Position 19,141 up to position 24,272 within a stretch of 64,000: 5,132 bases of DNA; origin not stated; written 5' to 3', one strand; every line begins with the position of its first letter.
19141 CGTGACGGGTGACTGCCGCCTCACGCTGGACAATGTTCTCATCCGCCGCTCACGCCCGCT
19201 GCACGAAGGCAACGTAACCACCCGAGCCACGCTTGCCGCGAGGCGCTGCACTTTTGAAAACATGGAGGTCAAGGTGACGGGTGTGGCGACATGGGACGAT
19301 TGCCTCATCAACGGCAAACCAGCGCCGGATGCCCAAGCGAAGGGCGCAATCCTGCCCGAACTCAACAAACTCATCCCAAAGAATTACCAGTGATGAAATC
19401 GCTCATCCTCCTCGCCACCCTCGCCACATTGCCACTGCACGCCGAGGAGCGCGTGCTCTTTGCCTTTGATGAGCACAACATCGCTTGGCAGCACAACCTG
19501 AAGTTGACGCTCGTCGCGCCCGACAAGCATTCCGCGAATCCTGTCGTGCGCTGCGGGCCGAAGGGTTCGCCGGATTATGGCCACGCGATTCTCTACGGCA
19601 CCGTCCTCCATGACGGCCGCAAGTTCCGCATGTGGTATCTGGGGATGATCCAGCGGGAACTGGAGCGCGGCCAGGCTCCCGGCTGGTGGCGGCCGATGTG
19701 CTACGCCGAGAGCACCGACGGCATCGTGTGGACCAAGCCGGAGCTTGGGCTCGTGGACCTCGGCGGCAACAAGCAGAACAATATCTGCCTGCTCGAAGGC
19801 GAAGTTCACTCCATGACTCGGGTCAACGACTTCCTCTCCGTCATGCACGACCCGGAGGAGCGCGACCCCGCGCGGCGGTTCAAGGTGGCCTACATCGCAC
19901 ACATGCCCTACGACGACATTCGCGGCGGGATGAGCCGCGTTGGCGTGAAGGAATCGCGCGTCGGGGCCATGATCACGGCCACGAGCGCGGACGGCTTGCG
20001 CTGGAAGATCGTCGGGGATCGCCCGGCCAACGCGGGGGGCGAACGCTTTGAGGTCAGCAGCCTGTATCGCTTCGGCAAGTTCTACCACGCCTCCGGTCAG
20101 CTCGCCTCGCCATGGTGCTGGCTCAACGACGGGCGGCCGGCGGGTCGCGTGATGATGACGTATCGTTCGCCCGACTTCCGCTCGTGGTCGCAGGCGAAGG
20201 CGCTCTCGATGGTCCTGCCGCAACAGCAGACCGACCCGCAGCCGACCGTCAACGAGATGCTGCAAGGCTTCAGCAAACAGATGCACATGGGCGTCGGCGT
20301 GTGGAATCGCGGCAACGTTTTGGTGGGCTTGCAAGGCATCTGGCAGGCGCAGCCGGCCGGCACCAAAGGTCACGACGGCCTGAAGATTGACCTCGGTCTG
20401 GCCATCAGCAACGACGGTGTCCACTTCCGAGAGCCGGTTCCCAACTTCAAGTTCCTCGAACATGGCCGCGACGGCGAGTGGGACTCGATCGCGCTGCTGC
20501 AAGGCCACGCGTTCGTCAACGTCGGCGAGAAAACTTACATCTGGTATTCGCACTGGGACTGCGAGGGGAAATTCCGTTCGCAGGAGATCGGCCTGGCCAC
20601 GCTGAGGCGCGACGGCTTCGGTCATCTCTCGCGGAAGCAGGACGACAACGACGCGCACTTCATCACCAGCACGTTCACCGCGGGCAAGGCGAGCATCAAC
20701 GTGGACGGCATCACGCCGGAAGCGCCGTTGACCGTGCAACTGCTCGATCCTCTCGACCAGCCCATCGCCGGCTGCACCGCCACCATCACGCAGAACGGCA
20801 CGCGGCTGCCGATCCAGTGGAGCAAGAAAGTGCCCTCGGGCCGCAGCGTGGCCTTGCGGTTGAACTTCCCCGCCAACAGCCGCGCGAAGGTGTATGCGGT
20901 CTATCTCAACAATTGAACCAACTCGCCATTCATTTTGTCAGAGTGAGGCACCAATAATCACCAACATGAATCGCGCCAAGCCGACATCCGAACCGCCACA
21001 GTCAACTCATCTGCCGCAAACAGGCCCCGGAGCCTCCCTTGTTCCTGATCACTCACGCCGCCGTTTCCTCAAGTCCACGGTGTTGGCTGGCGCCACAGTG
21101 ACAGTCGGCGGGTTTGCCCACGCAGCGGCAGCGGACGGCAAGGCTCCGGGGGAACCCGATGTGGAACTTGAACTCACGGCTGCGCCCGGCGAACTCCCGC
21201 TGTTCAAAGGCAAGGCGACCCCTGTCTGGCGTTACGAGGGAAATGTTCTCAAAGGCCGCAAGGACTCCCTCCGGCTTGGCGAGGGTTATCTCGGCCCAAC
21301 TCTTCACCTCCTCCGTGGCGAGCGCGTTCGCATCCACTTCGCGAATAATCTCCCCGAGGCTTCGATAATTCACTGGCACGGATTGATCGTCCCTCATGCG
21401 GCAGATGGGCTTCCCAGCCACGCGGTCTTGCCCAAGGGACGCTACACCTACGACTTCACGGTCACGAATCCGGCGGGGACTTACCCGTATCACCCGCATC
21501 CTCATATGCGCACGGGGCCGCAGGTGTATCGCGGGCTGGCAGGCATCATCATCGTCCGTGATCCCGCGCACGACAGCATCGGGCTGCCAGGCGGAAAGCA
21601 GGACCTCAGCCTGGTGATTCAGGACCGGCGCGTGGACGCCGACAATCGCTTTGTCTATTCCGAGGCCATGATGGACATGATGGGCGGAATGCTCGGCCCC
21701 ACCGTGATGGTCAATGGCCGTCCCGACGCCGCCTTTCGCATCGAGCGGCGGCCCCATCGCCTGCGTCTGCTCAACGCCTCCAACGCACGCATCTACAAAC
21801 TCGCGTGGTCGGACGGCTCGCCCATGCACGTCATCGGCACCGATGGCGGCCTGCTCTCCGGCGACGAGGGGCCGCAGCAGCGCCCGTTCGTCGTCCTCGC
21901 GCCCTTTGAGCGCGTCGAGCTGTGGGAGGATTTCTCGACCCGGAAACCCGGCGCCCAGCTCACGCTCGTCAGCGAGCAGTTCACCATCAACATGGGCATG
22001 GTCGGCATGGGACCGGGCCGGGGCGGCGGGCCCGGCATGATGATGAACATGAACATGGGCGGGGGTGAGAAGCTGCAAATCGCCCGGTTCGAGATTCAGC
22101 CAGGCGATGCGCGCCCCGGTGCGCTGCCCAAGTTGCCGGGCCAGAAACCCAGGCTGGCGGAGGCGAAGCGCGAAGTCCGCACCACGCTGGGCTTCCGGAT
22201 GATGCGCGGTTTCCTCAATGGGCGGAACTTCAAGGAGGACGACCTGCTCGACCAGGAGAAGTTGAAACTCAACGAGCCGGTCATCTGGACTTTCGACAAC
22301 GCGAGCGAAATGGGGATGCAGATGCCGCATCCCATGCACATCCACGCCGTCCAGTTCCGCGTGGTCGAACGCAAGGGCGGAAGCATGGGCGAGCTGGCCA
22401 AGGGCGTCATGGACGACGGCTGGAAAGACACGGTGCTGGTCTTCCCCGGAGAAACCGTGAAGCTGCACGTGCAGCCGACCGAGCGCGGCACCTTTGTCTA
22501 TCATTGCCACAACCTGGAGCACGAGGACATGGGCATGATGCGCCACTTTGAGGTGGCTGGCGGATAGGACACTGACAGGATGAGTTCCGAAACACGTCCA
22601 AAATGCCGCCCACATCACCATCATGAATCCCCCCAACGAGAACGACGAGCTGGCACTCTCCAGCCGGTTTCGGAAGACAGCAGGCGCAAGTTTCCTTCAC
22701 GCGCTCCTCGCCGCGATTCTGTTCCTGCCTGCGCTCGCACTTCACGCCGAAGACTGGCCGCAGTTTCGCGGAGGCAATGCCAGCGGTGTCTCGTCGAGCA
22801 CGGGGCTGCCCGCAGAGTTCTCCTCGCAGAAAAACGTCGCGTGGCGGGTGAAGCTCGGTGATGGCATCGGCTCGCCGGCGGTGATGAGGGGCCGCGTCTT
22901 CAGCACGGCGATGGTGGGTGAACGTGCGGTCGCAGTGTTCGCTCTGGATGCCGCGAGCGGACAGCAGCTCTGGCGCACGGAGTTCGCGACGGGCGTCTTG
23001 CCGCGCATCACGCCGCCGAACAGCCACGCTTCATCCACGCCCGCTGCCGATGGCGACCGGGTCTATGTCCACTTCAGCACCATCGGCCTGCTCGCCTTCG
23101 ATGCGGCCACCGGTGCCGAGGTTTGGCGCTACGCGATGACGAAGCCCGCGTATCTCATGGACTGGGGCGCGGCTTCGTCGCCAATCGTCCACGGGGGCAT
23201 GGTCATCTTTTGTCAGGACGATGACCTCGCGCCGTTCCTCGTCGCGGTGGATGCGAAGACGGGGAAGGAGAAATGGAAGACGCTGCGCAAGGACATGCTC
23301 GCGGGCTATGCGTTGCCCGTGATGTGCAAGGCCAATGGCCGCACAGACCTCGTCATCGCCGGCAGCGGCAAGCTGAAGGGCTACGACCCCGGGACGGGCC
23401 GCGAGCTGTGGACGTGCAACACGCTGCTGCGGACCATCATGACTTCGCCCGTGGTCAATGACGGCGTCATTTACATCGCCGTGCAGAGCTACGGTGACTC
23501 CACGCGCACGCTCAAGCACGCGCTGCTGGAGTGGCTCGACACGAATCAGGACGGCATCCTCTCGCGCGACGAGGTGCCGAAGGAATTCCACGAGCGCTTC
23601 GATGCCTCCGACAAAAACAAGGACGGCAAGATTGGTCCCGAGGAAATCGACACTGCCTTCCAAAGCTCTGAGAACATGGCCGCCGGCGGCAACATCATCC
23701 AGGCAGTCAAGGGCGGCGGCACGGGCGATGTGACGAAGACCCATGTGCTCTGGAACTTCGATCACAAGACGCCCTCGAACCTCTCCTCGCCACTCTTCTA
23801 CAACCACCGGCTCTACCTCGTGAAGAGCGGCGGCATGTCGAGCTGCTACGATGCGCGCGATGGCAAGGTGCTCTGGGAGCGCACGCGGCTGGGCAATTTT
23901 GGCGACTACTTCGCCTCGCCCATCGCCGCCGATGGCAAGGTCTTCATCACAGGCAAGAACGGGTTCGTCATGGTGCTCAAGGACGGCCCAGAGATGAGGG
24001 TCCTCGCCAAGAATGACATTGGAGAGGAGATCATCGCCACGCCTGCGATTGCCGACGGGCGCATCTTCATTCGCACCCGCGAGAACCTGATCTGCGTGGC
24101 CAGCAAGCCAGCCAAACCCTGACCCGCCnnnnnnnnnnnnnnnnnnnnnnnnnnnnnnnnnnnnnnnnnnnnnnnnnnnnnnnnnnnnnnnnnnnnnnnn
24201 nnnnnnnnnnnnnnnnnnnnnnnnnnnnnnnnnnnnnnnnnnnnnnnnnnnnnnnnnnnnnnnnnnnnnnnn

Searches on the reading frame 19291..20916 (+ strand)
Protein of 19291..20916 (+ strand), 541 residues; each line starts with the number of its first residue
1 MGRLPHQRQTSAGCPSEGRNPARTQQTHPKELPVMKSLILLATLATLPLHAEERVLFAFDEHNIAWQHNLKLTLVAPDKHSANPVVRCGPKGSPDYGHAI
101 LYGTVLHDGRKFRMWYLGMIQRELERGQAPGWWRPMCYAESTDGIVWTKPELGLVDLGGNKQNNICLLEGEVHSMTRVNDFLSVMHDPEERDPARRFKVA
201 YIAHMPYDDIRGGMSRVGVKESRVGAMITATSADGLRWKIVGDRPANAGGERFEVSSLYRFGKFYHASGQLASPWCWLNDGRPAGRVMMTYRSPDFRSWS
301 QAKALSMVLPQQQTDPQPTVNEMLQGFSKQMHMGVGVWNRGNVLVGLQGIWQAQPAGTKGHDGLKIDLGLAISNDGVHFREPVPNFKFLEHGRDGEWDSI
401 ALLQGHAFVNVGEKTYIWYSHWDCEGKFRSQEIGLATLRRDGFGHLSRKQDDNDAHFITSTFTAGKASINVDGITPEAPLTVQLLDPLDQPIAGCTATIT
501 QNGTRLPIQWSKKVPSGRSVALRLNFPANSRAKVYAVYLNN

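Call 3: search_protein_families(library=pfam, proteins=[window:19291-20916:+], max_evalue=0.01)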
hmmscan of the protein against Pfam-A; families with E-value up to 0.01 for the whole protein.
window:19291-20916:+ (541 aa): 0 families

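Call 4: search_protein_families(library=ncbifam, proteins=[window:19291-20916:+], max_evalue=0.01)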
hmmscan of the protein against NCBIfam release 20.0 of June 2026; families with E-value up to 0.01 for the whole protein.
window:19291-20916:+ (541 aa): 0 families

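Call 22: search_solved_structures(query=window:19291-20913:+, max_evalue=1)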
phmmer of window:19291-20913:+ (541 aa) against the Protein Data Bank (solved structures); distinct sequences matched with E-value up to 1: 3.
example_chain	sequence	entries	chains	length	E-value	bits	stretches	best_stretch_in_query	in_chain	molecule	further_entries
1w8x_P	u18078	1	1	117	0.038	15.3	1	272-321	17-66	PROTEIN P16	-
6q5u_N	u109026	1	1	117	0.52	11.5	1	272-319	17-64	Infectivity Protein (P16)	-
9hmf_O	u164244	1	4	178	0.56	11.4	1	459-524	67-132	Flagellar protein FliL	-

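Call 60: find_homologous_proteins(query=window:19393-20913:+, max_evalue=0.00001)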
Query window:19393-20913:+ (507 aa): 831 proteins with E <= 0.00001 among 8000 candidates; the best 120 are listed.
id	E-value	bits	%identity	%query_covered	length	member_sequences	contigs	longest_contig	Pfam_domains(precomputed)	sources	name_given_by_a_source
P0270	0.0e+0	1205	100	100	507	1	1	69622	-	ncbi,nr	ncbi:MAG: hypothetical protein HZA92_13015 [Verrucomicrobia bacterium]|nr:hypothetical protein [Verr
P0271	5.6e-269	911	76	96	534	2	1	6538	-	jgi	jgi:hypothetical protein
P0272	8.4e-268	907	74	100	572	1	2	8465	-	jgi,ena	-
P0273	1.7e-267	906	77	96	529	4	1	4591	-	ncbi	-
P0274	1.2e-266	903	77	96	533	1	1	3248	-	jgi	jgi:hypothetical protein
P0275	6.6e-265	897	73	99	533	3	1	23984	-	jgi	jgi:hypothetical protein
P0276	1.7e-262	889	75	96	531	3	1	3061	-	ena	-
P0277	1.1e-260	883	74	96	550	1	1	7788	-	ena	-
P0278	1.7e-256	870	71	99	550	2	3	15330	-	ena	-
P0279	7.2e-256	868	72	99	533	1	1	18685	-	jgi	-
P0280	1.3e-255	867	71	99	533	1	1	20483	-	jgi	jgi:hypothetical protein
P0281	8.7e-255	864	74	96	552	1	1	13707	-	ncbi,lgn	-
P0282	2.9e-254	862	73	97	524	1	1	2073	-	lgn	-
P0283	5.8e-253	858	72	97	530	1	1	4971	-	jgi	-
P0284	1.4e-252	857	72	96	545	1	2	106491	-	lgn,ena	-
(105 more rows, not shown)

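Call 73: predict_structure(alignment_id=A3)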
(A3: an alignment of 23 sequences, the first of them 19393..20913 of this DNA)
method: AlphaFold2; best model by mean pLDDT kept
length: 507 residues; sequences in the alignment: 23
mean_pLDDT: 59.5   pTM: 0.58
mean pLDDT of the five models: 59.5, 56.1, 56.0, 53.7, 50.5
residues with pLDDT >= 90: 17; 70-90: 138; 50-70: 166; < 50: 186
segments of 3 or more residues with pLDDT < 50: 11-43, 86-99, 118-126, 137-142, 181-186, 214-217, 239-252, 271-303, 305-309, 318-332, 346-371, 390-395, 408-419
pLDDT, mean of each block of 10 residues (from residue 1): 54 39 32 33 52 58 58 79 52 37 74 58 46 56 59 86 81 58 49 81 80 54 74 64 40 67 73 44 42 43 48 52 42 54 52 41 42 59 60 52 52 40 69 83 89 75 91 88 81 74 67
secondary structure, 60 per line:
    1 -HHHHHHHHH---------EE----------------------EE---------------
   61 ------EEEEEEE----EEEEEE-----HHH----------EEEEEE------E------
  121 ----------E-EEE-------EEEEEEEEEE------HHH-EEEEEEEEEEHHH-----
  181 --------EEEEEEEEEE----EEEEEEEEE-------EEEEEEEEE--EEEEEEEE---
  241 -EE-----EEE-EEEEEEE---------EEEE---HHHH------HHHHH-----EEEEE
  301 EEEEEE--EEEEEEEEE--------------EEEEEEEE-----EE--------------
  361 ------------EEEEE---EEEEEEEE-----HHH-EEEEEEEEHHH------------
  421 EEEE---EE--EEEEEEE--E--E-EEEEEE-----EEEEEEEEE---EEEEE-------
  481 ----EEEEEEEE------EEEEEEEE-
elements in order: H2-10 E67-73 E78-83 E102-107 E133-135 E143-152 E163-172 E189-198 E203-211 E219-227 E230-237 E249-251 E253-259 E269-272 H276-279 H286-290 E296-306 E309-317 E332-339 E373-377 E381-388 E398-405 E421-424 E432-438 E446-451 E457-465 E469-473 E485-492 E499-506
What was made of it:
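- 19393..20916 (+): Gene 'u541': 507 aa with a hydrophobic, signal-like N-terminus; predicted beta-propeller plus beta-sandwich; the commonest neighbour of the fusion. The true start is the ATG at 19393, not 19291. The model is low confidence (pLDDT 59.5, call 73).
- Tried and rejected: Structure prediction of the commonest neighbour, u541, gave a poor model (pLDDT 59.5; call 73).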

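Call 75: fold_search(model_id=the predicted structure, library=pdb)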
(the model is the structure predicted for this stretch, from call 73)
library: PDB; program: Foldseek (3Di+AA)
matches with E <= 10: 991; with E <= 0.001: 120
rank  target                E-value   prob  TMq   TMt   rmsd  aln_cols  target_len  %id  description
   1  6r3r                  4.3e-10  1.00  0.37  0.38  17.9       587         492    9  First crystal structure of endo-levanase BT1760 from Bacteroides thetaiotaomicron (released 2019-06-19)
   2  8ic1_A                6.1e-10  1.00  0.35  0.37  19.5       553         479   11  endo-alpha-D-arabinanase EndoMA1 D51N mutant from Microbacterium arabinogalactanolyticum in complex with arabinooligos (released 2023-08-16)
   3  8hhv_A                7.4e-10  1.00  0.34  0.36  19.7       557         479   11  endo-alpha-D-arabinanase EndoMA1 from Microbacterium arabinogalactanolyticum (released 2023-08-16)
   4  7bwc_A                1.0e-09  1.00  0.37  0.40  16.8       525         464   10  Bombyx mori GH32 beta-fructofuranosidase BmSUC1 mutant D63A in complex with sucrose (released 2020-11-04)
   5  6r3u_A                1.5e-09  1.00  0.37  0.38  17.8       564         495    9  Endo-levanase BT1760 mutant E221A from Bacteroides thetaiotaomicron complexed with levantetraose (released 2019-06-19)
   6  7vco                  1.8e-09  1.00  0.38  0.39  18.3       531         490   10  Frischella perrara beta-fructofuranosidase (released 2022-03-09)
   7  7znr_A                2.1e-09  1.00  0.38  0.39  18.0       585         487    9  Inactive D62N mutant of BT1760 Endo-acting levanase from Bacteroides thetaiotaomicron VPI-5482 (released 2023-06-21)
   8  3pig_B                2.9e-09  1.00  0.38  0.37  18.1       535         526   11  beta-fructofuranosidase from Bifidobacterium longum (released 2011-04-27)
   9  9gph_A                8.2e-09  1.00  0.42  0.65   6.4       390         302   14  Teth514_1788 1,2-beta-oligomannan phosphorylase in complex with mannose (-1) and phosphate (released 2025-09-17)
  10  1w2t_A                1.6e-08  1.00  0.35  0.41  16.4       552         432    9  beta-fructosidase from Thermotoga maritima in complex with raffinose (released 2005-10-26)
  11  9fj8_B                1.8e-08  1.00  0.39  0.62   7.0       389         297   14  Teth514_1788 1,2-beta-oligomannan phosphorylase in complex with mannotetraose (released 2025-06-11)
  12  9gph_B                1.9e-08  1.00  0.41  0.64   6.5       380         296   14  Teth514_1788 1,2-beta-oligomannan phosphorylase in complex with mannose (-1) and phosphate (released 2025-09-17)
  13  3c7e                  1.9e-08  1.00  0.37  0.38  21.1       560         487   10  Crystal structure of a glycoside hydrolase family 43 arabinoxylan arabinofuranohydrolase from Bacillus subtilis. (released 2008-11-18)
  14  8hcj_A                2.2e-08  1.00  0.34  0.39  21.7       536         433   10  Structure of GH43 family enzyme, Xylan 1, 4 Beta- xylosidase from pseudopedobacter saltans (released 2023-11-15)
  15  9fj8_A                2.8e-08  1.00  0.41  0.64   6.3       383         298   14  Teth514_1788 1,2-beta-oligomannan phosphorylase in complex with mannotetraose (released 2025-06-11)
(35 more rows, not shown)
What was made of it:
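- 19393..20916 (+): Its Foldseek hits are GH32/43/130/117-type glycosidases (call 75).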

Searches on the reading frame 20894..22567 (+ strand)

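Call 3: search_protein_families(library=pfam, proteins=[window:20894-22567:+], max_evalue=0.01)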
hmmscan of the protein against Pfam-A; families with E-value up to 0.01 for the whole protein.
window:20894-22567:+ (557 aa): 3 families
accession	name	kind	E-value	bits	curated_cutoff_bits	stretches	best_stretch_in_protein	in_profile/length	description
PF07732.21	Cu-oxidase_3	-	1e-27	97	21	1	125-225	17-118/119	Multicopper oxidase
PF07731.20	Cu-oxidase_2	-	1.9e-26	92.9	20.4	1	442-555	24-134/137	Multicopper oxidase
PF10518.14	TAT_signal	-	0.0041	17.4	22.7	1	53-72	2-21/21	TAT (twin-arginine translocation) pathway signal sequence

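Call 4: search_protein_families(library=ncbifam, proteins=[window:20894-22567:+], max_evalue=0.01)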
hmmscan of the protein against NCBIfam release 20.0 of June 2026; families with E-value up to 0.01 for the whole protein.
window:20894-22567:+ (557 aa): 8 families
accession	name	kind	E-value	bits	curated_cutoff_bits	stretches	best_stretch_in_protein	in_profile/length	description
NF008205.1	PRK10965.1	equivalog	2.6e-77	260.9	525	2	54-365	2-306/529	multicopper oxidase CueO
NF008135.0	PRK10883.1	equivalog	3.5e-46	157.7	581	2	54-349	4-287/471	cell division protein FtsP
NF045554.1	AmiPhnlOxPhsA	equivalog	2.8e-42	145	950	2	141-364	99-339/581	O-aminophenol oxidase PhsA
TIGR01480.1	copper_res_A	subfamily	2.7e-28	98.8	478.95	2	51-226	4-164/593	copper resistance system multicopper oxidase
TIGR03388.1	ascorbase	equivalog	7.9e-15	54.5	614.8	2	132-228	29-126/542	L-ascorbate oxidase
TIGR03389.1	laccase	equivalog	2.1e-11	43.3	558.9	1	131-283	30-181/539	laccase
TIGR03390.1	ascorbOXfungal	equivalog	1.7e-08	33.5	445.35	1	131-207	35-118/538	L-ascorbate oxidase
TIGR02376.1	Cu_nitrite_red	equivalog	6.5e-06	25.7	296.3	0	512-540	98-126/326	copper-containing nitrite reductase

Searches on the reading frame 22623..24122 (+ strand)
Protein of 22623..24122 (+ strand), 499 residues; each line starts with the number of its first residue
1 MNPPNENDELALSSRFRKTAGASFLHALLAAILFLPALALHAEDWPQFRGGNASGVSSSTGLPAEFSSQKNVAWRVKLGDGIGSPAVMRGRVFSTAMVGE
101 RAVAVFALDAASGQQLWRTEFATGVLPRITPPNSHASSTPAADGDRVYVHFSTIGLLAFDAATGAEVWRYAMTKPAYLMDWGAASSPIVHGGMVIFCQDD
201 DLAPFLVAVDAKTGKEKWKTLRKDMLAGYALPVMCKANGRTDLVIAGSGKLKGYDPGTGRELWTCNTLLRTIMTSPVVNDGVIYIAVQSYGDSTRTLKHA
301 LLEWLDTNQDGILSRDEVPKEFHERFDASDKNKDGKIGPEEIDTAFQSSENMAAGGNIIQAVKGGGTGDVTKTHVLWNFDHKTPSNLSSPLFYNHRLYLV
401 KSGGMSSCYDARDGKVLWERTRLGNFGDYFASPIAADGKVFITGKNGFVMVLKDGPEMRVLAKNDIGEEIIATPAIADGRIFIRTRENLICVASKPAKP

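Call 3: search_protein_families(library=pfam, proteins=[window:22623-24122:+], max_evalue=0.01)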
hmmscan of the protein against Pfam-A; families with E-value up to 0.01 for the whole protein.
window:22623-24122:+ (499 aa): 7 families
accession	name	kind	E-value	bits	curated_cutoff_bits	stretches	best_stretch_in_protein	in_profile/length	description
PF13360.13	PQQ_2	-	1.4e-41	143.1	27.6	3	105-287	5-176/233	Outer membrane protein assembly factor BamB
PF13570.13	Beta-prop_ACSF4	-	1.8e-15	57.6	133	2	84-286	8-191/329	Beta-alanine-activating enzyme, beta-propeller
PF01011.28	PQQ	-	8e-14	51.7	26.7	1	130-173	43-86/595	Glucose/ethanol/alcohol dehydrogenase, beta-propeller domain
PF13405.12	EF-hand_6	-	2.2e-06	27.3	25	1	321-347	1-27/30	EF-hand domain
PF13202.12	EF-hand_5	-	6.2e-06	25.9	25.9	0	326-343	5-22/25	EF hand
PF00036.39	EF-hand_1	-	1.8e-05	24.4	25.4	1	321-347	1-27/29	EF hand domain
PF13499.12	EF-hand_7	-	0.00062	20.5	30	0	322-354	4-32/67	EF-hand domain pair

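Call 4: search_protein_families(library=ncbifam, proteins=[window:22623-24122:+], max_evalue=0.01)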
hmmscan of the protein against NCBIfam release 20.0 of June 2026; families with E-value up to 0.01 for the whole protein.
window:22623-24122:+ (499 aa): 12 families
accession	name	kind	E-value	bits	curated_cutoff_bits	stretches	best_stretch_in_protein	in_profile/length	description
TIGR03300.1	assembly_YfgL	equivalog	8.4e-26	90.5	285.2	3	71-219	86-215/377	outer membrane protein assembly factor BamB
NF008351.0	PRK11138.1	equivalog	1.7e-21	76.2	423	2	69-220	43-186/394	outer membrane protein assembly factor BamB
TIGR03075.1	PQQ_enz_alc_DH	subfamily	1.1e-16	60.6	480.05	3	137-267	62-199/530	PQQ-dependent dehydrogenase, methanol/ethanol family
TIGR04528.1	acido_non_PQQ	subfamily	1.5e-12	47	650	1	205-287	402-482/493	acido-empty-quinoprotein group A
NF053615.1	SerThrKinAfsKStmc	equivalog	5.1e-12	45.2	1300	2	102-172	627-692/809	protein serine/threonine kinase AfsK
TIGR03074.1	PQQ_membr_DH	subfamily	1e-07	30.3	832.65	1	120-174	188-243/783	membrane-bound PQQ-dependent dehydrogenase, glucose/quinate/shikimate family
NF041516.1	PA2928_fam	subfamily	2.7e-06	27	70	1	103-169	69-126/376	PA2928 family protein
NF041410.1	XopAW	subfamily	6.7e-05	22.8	120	1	294-361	101-180/235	XopAW family type III secretion system calcium-binding effector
NF050114.1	Rv3212_fam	equivalog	0.00067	19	150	0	182-224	63-101/393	Rv3212 family protein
TIGR04534.2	ELWxxDGT_rpt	domain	0.00092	19.2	65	0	254-264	8-18/47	ELWxxDGT repeat protein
NF008965.0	PRK12309.1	equivalog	0.00095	18.3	550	1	299-352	337-389/392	transaldolase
NF053806.1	lanmdlnLanM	equivalog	0.0033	17.5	135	1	300-347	28-75/132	lanmodulin LanM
